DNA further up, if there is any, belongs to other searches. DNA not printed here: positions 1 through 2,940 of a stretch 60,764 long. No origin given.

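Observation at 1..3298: Large NACHT-like STAND NTPase (missed by the ORF track) with an upstream XRE regulator on a mobile island: candidate anti-phage / conflict system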

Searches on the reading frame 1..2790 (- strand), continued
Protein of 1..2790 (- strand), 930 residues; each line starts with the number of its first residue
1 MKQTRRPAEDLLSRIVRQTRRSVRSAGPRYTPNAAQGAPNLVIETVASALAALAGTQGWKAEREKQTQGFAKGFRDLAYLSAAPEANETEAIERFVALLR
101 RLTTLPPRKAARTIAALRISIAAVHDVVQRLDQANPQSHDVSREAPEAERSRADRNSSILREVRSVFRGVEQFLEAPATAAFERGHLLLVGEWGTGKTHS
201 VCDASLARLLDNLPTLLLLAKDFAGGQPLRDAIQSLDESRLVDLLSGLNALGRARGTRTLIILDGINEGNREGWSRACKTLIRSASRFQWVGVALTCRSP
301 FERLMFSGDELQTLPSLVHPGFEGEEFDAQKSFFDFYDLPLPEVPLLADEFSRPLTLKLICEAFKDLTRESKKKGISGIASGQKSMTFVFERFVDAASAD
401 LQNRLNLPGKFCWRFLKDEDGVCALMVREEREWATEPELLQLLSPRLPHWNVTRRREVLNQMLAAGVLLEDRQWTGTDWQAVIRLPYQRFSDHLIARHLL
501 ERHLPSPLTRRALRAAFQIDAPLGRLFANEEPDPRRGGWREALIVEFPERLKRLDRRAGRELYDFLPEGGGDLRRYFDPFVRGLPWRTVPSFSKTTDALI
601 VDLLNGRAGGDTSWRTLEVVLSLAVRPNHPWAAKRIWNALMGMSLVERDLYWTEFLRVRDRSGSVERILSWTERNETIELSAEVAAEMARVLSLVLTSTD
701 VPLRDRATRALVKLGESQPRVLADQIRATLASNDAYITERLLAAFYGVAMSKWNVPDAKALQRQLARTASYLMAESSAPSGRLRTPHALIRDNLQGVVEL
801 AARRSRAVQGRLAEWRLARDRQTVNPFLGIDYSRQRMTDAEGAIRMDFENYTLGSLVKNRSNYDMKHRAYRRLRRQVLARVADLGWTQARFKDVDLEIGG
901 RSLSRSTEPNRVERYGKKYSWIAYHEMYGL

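Call 26: find_encoding_contigs(protein=P0008, flank=8000, max_places=2)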
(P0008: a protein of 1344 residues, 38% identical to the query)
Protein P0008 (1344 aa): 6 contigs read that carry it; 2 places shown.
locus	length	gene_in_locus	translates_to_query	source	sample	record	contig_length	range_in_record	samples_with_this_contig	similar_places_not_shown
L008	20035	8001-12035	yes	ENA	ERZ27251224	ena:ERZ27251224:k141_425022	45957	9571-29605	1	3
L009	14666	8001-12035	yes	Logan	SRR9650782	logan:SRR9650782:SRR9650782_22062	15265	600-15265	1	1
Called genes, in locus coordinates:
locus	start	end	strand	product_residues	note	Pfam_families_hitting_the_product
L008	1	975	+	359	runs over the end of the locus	PF00015:MCPsignal, PF02743:dCache_1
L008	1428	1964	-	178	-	PF12728:HTH_17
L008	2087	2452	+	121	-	PF12599:DUF3768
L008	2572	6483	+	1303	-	PF24391:HD-CE, PF24401:iHD-CE, PF24410:wHTH-HSP90_Na-assoc (faint)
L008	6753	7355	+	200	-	-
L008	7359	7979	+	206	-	-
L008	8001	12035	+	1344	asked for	-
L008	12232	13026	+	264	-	-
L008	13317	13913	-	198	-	PF00589:Phage_integrase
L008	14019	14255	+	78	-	-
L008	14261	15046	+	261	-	-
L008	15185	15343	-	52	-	-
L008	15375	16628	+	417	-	PF01471:PG_binding_1 (faint)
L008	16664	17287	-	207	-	-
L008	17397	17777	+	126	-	-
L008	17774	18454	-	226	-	PF00072:Response_reg (weak), PF00486:Trans_reg_C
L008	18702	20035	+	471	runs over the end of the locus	-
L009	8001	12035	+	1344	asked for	-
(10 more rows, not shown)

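Call 29: find_related_loci(query=A1, collection=genome_contigs, flank=10000)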
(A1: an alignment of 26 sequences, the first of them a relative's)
Query A1 (1248 aa) in genome_contigs; peptide patterns used: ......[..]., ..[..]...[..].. (x = any residue, [..] = any of these).
495 stretches matched a pattern; 438 encode a relative of the query (tblastn E <= 1e-3); the best 80 are kept; 80 distinct loci.
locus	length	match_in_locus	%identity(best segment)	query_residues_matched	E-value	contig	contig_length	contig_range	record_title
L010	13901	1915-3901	76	8-1248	0e+0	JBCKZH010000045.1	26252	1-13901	Vicinamibacterales bacterium isolate SLM_MC1B_68-P02 Node_45_length_26252_cov_53.006933, whole genome shotgun sequence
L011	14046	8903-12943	36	6-1246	0e+0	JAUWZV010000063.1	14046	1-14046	MAG: Desulfobacteraceae bacterium isolate CSMAG_2745 CSMAG_2745_k141_82162_length_14046_cov_20.2122, whole genome shotgu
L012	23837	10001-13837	35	9-1246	0e+0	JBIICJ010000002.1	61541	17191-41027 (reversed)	MAG: Micavibrio sp. isolate ME2000-07-17pf_3300043436_group1_bin85 Rohwer_bin1898_scaffold_197_c1, whole genome shotgun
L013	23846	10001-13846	36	11-1245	0e+0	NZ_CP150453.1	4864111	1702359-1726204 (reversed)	Chromobacterium sp. CV08 chromosome, complete genome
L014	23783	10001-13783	35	23-1246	0e+0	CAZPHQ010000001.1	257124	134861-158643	MAG TPA_asm: uncultured Spirochaetia bacterium isolate SRP077602_co3_46 genome assembly, contig: NODE_3_length_257124_co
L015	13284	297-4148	36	11-1248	0e+0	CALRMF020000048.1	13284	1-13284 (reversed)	MAG: Curvibacter sp. AEP1-3 isolate JJ-CU23-05-13-m1-bin220 genome assembly, contig: JJ-NAD34-325-C291, whole genome sho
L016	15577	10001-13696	38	12-1245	0e+0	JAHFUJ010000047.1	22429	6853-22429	MAG: Acidobacteria bacterium isolate nzgw77 NODE_3002_length_22430_cov_9.969878, whole genome shotgun sequence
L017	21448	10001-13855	36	9-1245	0e+0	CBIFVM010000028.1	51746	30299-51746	MAG TPA_asm: uncultured Pseudomonas sp. isolate ERR14720252_binner12_Refined_13 genome assembly, contig: ERZ27336788.143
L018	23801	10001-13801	36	23-1245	0e+0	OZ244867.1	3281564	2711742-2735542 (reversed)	MAG: Arenicellales bacterium isolate fc3f0915-ecf4-4811-8bf2-63c63896915f genome assembly, chromosome: 1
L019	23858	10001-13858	35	9-1248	0e+0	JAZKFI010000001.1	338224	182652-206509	MAG: Pseudomonadota bacterium isolate DC_HB_02_SPN181219-bin070 DCHB02SPN_B070_0_000000000001, whole genome shotgun sequ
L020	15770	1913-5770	35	9-1245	0e+0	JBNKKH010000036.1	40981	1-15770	MAG: Sedimenticolaceae bacterium isolate H1H2.bin.44.orig k141_1003587, whole genome shotgun sequence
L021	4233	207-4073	37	5-1245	0e+0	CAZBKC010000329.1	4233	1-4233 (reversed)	MAG TPA_asm: uncultured Steroidobacter sp. isolate SRP344714_co2_157 genome assembly, contig: NODE_53825_length_4233_cov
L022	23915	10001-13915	35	6-1222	0e+0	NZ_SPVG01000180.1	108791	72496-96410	Duganella callida strain DN04 EFN1C9WPT0, whole genome shotgun sequence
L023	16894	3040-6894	35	5-1243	0e+0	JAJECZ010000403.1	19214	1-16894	MAG: Alphaproteobacteria bacterium isolate jk18xAbins.48 k141_1147125, whole genome shotgun sequence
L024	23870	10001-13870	36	5-1248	0e+0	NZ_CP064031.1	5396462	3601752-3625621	Dyella acidisoli strain 4MZ03 chromosome, complete genome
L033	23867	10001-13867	35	5-1248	0e+0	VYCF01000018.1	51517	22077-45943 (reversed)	MAG: Gammaproteobacteria bacterium isolate SB0675_bin_1 NODE_291_length_51517_cov_31.383293, whole genome shotgun sequen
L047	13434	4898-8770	34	9-1248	0e+0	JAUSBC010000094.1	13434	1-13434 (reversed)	MAG: Sideroxyarcus sp. isolate E6_metabat.bin.37_sub E6_k141_469621, whole genome shotgun sequence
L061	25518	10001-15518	36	23-1248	0e+0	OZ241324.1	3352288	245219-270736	MAG: uncultured Pseudohongiella sp. isolate d3aff5fe-6936-4dba-83f8-42c5914a9891 genome assembly, chromosome: 1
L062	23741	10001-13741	33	5-1248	0e+0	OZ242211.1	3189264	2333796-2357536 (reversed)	MAG: Arenicellales bacterium isolate 8ed00baf-69bd-4bcc-a659-9c4d27c6f14a genome assembly, chromosome: 1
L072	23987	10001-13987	32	12-1248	0e+0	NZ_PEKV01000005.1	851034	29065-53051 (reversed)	MAG: Ferrovibrio sp. isolate EaCA-1 62, whole genome shotgun sequence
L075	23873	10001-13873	35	5-1248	0e+0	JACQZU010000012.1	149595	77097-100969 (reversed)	MAG: Acidobacteria bacterium isolate NC_groundwater_1575_Pr3_B-0.1um_68_18 SR-2_scaffold_141_1944810, whole genome shotg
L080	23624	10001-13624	38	18-1240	0e+0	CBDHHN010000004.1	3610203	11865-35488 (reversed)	MAG: Acidimicrobiales bacterium isolate 52bdf354-617b-472d-aa5f-cc26607e9683 genome assembly, contig: contig_4, whole ge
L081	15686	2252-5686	31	134-1248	2e-141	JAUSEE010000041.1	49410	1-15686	MAG: Candidatus Buchananbacteria bacterium isolate E14_maxbin.167 E14_k141_1773674, whole genome shotgun sequence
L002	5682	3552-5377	78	1-717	1e-170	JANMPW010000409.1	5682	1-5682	MAG: Acidobacteriota bacterium isolate OTE_51_metabat_380 OTE_51_k141_3723427, whole genome shotgun sequence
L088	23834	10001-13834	36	15-1245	0e+0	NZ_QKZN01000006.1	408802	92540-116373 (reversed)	Cupriavidus phytorum strain MLR2-44 Ga0215867_106, whole genome shotgun sequence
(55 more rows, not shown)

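Call 51: predict_structure(alignment_id=A2)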
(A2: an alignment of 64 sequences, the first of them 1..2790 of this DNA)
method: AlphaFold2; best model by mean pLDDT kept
length: 930 residues; sequences in the alignment: 64
mean_pLDDT: 87.7   pTM: 0.82
mean pLDDT of the five models: 87.7, 85.6, 85.0, 84.2, 83.5
residues with pLDDT >= 90: 484; 70-90: 395; 50-70: 39; < 50: 12
segments of 3 or more residues with pLDDT < 50: 1-5, 902-908
pLDDT, mean of each block of 10 residues (from residue 1): 49 91 85 78 90 90 86 86 87 91 86 91 89 74 75 82 85 90 95 89 93 92 84 81 93 93 89 91 94 93 88 92 85 88 81 86 88 78 80 90 92 95 93 93 95 93 85 80 86 92 89 90 82 70 91 72 80 77 89 92 83 90 91 95 95 91 87 74 95 95 93 94 96 92 98 94 97 96 95 98 97 95 86 86 86 90 90 93 93 84 47 88 94
secondary structure, 60 per line:
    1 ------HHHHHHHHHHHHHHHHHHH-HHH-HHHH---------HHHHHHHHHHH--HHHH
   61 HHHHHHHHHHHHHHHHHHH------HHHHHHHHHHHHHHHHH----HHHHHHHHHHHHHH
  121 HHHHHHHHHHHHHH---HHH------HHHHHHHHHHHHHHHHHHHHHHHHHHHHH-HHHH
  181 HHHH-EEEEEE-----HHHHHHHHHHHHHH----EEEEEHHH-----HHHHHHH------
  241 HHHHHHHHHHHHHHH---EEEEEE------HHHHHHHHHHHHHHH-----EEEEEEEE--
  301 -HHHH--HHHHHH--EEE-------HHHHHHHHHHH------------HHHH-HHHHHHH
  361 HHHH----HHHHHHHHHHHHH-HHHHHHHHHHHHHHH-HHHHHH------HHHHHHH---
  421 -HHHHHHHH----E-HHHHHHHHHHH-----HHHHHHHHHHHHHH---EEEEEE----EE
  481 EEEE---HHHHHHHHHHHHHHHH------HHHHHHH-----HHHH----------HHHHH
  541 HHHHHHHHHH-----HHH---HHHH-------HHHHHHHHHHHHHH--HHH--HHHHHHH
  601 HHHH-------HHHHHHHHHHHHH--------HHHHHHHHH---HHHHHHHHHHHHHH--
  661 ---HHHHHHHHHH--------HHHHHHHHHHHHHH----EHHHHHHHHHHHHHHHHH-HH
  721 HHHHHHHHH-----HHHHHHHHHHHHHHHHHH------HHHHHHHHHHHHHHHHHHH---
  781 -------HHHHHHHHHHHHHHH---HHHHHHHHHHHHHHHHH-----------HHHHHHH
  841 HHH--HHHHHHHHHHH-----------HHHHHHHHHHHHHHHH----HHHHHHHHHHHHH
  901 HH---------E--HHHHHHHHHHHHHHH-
elements in order (helices of 4 or more, strands of 3 or more residues): H7-25 H31-34 H44-54 H57-79 H86-102 H107-134 H147-175 H177-184 E186-191 H197-210 E215-219 H228-234 H241-255 E259-264 H271-285 E291-298 H302-305 H308-313 E316-318 H326-336 H349-352 H354-364 H369-381 H383-397 H399-404 H411-417 H422-429 H436-446 H452-465 E469-474 E479-484 H488-503 H510-516 H522-525 H536-550 H562-565 H573-586 H594-604 H612-624 H633-641 H645-658 H664-673 H682-695 H701-717 H719-729 H735-752 H759-777 H788-802 H806-822 H834-843 H846-856 H868-883 H888-902 H915-929

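Call 54: search_protein_families(library=pfam, alignment_id=A3, max_evalue=0.0001)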
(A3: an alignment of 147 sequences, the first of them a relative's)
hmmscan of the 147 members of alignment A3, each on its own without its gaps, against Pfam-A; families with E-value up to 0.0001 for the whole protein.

A. member 1, L001:1054-1728:- (224 aa): 1 family
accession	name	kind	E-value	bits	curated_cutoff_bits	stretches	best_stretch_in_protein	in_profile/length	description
PF13338.12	AbiEi_4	-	2.7e-06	27.8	25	1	14-62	1-49/49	Transcriptional regulator, AbiEi antitoxin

B. families by the number of members that match (of 147 scanned): 116 families (the first 25 are shown)
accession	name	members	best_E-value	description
PF02384.22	N6_Mtase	4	1.6e-60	N-6 DNA Methylase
PF04851.21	ResIII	4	1.4e-40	Type III restriction enzyme, res subunit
PF00589.27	Phage_integrase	3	3.2e-15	Phage integrase family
PF00271.37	Helicase_C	3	4.2e-13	Helicase conserved C-terminal domain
PF04313.20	HSDR_N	3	3.2e-09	Type I restriction enzyme R protein N terminus (HSDR_N)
PF07669.17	Eco57I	2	1.1e-37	Eco57I restriction-modification methylase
PF12161.14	HsdM_N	2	9e-29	HsdM N-terminal domain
PF13086.12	AAA_11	2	1.6e-27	AAA domain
PF08463.15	EcoEI_R_C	2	1.7e-27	EcoEI R protein C-terminal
PF00665.32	rve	2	3.3e-24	Integrase core domain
PF13087.12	AAA_12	2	2.3e-23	AAA domain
PF18766.7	SWI2_SNF2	2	2.5e-19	SWI2/SNF2 ATPase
PF22022.2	Phage_int_M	2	4.1e-18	Phage integrase central domain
PF13245.12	AAA_19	2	1.1e-15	AAA domain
PF10881.14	DUF2726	2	6.1e-14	Protein of unknown function (DUF2726)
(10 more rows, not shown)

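Call 55: fold_search(model_id=the predicted structure, library=pdb)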
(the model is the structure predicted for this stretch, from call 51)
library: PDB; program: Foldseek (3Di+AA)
matches with E <= 10: 1030; with E <= 0.001: 16
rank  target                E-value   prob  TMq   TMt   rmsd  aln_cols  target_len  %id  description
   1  2qby_A                3.9e-05  1.00  0.18  0.37  10.7       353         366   15  Crystal structure of a heterodimer of Cdc6/Orc1 initiators bound to origin DNA (from S. solfataricus) (released 2007-09-11)
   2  1fnn_A                7.0e-05  1.00  0.15  0.31  17.2       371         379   10  CRYSTAL STRUCTURE OF CDC6P FROM PYROBACULUM AEROPHILUM (released 2000-10-04)
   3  8dgf_B                7.3e-05  1.00  0.19  0.13  15.7       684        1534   12  Avs4 bound to phage PhiV-1 portal (released 2022-08-03)
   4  5irn                  7.8e-05  1.00  0.27  0.32  14.9       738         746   10  Crystal structure of rabbit NOD2 in an ADP-bound state (Crystal form1) (released 2016-06-29)
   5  7jgr_G                2.9e-04  1.00  0.15  0.33  14.3       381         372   15  Structure of Drosophila ORC bound to DNA (84 bp) and Cdc6 (released 2020-09-09)
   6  8s0e_E                3.6e-04  1.00  0.14  0.30  17.0       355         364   13  H. sapiens OCCM bound to double stranded DNA (released 2024-10-02)
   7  4xgc_E                3.7e-04  1.00  0.16  0.33  14.5       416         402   13  Crystal structure of the eukaryotic origin recognition complex (released 2015-04-01)
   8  12dl_GA               3.8e-04  1.00  0.23  0.23  18.3       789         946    9  Native structure of the cytoplasmic lattice (CPL) asymmetric unit from mouse MII eggs (released 2026-04-08)
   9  8s0e_G                4.1e-04  1.00  0.14  0.32  13.8       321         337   13  H. sapiens OCCM bound to double stranded DNA (released 2024-10-02)
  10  7jps_C                4.8e-04  1.00  0.14  0.21  32.1       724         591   12  ORC-DNA: Human Origin Recognition Complex (ORC) with DNA bound in the core (released 2020-09-09)
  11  2v1u_A                6.2e-04  1.00  0.20  0.38   9.3       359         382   14  STRUCTURE OF THE AEROPYRUM PERNIX ORC1 PROTEIN IN COMPLEX WITH DNA (released 2007-09-18)
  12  7jgr_E                6.9e-04  1.00  0.15  0.31  14.8       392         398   13  Structure of Drosophila ORC bound to DNA (84 bp) and Cdc6 (released 2020-09-09)
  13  8s0c_E                7.7e-04  1.00  0.14  0.30  16.4       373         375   12  H. sapiens ORC1-5 bound to double stranded DNA as part of the MCM-ORC complex (released 2024-10-02)
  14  9fp6_A                7.7e-04  1.00  0.17  0.21  28.8       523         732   12  Structure of the NbNRC2 hexameric resistosome (released 2024-07-03)
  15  7jgr_A                8.3e-04  1.00  0.16  0.32  18.6       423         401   13  Structure of Drosophila ORC bound to DNA (84 bp) and Cdc6 (released 2020-09-09)
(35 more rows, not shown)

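Call 57: search_protein_families(library=padloc, alignment_id=A3, max_evalue=0.00001)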
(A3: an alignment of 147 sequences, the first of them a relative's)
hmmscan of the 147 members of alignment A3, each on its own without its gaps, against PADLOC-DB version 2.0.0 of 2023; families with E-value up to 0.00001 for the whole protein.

A. member 1, L001:1054-1728:- (224 aa): 13 families
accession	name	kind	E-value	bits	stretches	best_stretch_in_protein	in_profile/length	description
PDLC02228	AbiEi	-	2.4e-63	211.3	1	13-200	27-202/216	AbiEi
PDLC02249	AbiEi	-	8e-43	144.4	1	14-197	6-182/184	AbiEi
PDLC02260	AbiEi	-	4.4e-35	118.4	1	14-146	5-129/131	AbiEi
PDLC02231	AbiEi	-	1.8e-24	84.9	1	14-196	8-192/280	AbiEi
PDLC02225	AbiEi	-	1.4e-21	75.1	1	15-202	9-190/198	AbiEi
PDLC02259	AbiEi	-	1.3e-14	52.1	1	26-207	1-176/191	AbiEi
PDLC02244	AbiEi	-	1.8e-11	41.9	1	20-182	14-180/292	AbiEi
PDLC02254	AbiEi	-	3.3e-11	41.2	1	25-191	16-179/197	AbiEi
PDLC02265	AbiEi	-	1.2e-10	39.5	1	21-192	11-183/198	AbiEi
PDLC02239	AbiEi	-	1.2e-10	39.5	1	24-178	9-165/195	AbiEi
PDLC02283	AbiEi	-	1.6e-10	39.1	1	22-190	15-184/201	AbiEi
PDLC02256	AbiEi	-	1.5e-09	36.1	1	17-191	8-170/174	AbiEi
PDLC02275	AbiEi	-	4.2e-07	28.2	1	23-177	9-156/184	AbiEi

B. families by the number of members that match (of 147 scanned): 280 families (the first 25 are shown)
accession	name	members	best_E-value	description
PDLC03021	MTase_I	4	5.1e-35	Type I methyltransferase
PDLC03026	MTase_I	4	7.4e-33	Type I methyltransferase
PDLC04134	mad2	4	1.1e-26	mads_2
PDLC03022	MTase_I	3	3.4e-45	Type I methyltransferase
PDLC03035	MTase_I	3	2.6e-37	Type I methyltransferase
PDLC04472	PDC-M16A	3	4.1e-23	-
PDLC04140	mad8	3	4.7e-23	mads_8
PDLC03025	MTase_I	3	4.7e-23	Type I methyltransferase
PDLC03029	MTase_I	2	1.1e-293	Type I methyltransferase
PDLC03047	REase_I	2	4.9e-176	Type I restriction enzyme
PDLC03598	REase_MTase_IIG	2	5.7e-128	Type IIG restriction enzyme-methyltransferase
PDLC02231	AbiEi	2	1e-90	AbiEi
PDLC02228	AbiEi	2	2.4e-63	AbiEi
PDLC03031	MTase_I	2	1.7e-49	Type I methyltransferase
PDLC03924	MkoC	2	5.2e-47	-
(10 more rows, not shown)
